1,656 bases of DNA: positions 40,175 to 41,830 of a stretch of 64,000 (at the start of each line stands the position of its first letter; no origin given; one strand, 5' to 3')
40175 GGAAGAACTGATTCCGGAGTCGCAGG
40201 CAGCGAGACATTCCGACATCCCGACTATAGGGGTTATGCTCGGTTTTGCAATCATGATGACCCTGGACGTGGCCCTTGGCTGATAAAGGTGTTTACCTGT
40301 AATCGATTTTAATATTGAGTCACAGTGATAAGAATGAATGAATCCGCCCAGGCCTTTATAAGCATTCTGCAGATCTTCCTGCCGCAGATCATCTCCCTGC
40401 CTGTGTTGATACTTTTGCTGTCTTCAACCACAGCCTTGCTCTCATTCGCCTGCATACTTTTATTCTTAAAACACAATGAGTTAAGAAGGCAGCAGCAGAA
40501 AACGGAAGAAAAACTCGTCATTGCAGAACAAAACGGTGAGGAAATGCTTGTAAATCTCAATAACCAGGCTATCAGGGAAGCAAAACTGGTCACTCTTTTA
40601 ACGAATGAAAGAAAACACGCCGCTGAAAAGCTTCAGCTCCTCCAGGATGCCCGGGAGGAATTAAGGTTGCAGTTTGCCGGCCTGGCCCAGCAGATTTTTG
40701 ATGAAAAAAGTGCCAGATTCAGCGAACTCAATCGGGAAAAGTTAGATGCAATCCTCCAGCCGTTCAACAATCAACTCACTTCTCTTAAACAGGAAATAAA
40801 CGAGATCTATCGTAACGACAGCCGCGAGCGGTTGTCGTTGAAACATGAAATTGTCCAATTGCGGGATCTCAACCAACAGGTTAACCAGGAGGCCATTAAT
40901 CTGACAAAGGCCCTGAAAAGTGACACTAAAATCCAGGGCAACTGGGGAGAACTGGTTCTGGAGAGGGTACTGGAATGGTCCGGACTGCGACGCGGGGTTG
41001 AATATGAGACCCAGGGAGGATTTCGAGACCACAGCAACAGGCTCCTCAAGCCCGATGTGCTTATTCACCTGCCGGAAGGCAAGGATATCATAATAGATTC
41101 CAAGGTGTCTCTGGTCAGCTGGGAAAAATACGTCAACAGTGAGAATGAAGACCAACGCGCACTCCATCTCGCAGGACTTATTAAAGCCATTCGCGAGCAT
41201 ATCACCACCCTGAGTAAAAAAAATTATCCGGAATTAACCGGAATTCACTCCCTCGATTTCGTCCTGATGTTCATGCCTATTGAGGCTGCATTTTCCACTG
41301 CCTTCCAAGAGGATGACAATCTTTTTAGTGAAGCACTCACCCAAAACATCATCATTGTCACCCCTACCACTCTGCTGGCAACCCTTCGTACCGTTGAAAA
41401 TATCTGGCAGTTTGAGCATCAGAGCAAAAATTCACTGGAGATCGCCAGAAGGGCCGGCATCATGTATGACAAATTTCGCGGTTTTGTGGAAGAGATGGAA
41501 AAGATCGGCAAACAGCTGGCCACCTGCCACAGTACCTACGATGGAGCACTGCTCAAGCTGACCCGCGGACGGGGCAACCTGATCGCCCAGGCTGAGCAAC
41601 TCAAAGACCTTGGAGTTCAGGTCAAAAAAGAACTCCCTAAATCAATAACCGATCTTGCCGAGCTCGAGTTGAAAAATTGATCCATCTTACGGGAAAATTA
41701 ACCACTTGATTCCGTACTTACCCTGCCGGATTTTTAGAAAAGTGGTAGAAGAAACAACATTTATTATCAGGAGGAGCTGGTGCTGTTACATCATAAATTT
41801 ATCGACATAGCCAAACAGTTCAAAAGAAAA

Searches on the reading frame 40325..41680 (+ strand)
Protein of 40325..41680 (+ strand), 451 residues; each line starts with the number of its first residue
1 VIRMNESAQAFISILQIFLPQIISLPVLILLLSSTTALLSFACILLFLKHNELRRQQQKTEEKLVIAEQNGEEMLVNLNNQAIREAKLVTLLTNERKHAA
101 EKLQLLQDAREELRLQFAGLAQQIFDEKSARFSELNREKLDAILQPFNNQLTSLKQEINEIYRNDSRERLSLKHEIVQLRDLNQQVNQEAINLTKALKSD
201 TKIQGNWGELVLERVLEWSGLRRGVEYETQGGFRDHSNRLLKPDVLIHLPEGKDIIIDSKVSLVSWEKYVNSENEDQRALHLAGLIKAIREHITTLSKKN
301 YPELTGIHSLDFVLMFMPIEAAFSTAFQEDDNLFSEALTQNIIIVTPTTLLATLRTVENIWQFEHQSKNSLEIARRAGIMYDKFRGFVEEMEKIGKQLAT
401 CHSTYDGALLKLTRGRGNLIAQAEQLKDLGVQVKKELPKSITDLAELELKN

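Call 82: search_protein_families(library=pfam, proteins=[window:40325-41680:+], max_evalue=0.0001)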
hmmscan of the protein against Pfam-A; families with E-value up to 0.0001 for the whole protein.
window:40325-41680:+ (451 aa): 1 family
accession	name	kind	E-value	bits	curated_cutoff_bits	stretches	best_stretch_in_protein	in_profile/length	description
PF02646.22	RmuC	-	5.3e-101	338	26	1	138-435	1-290/291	RmuC family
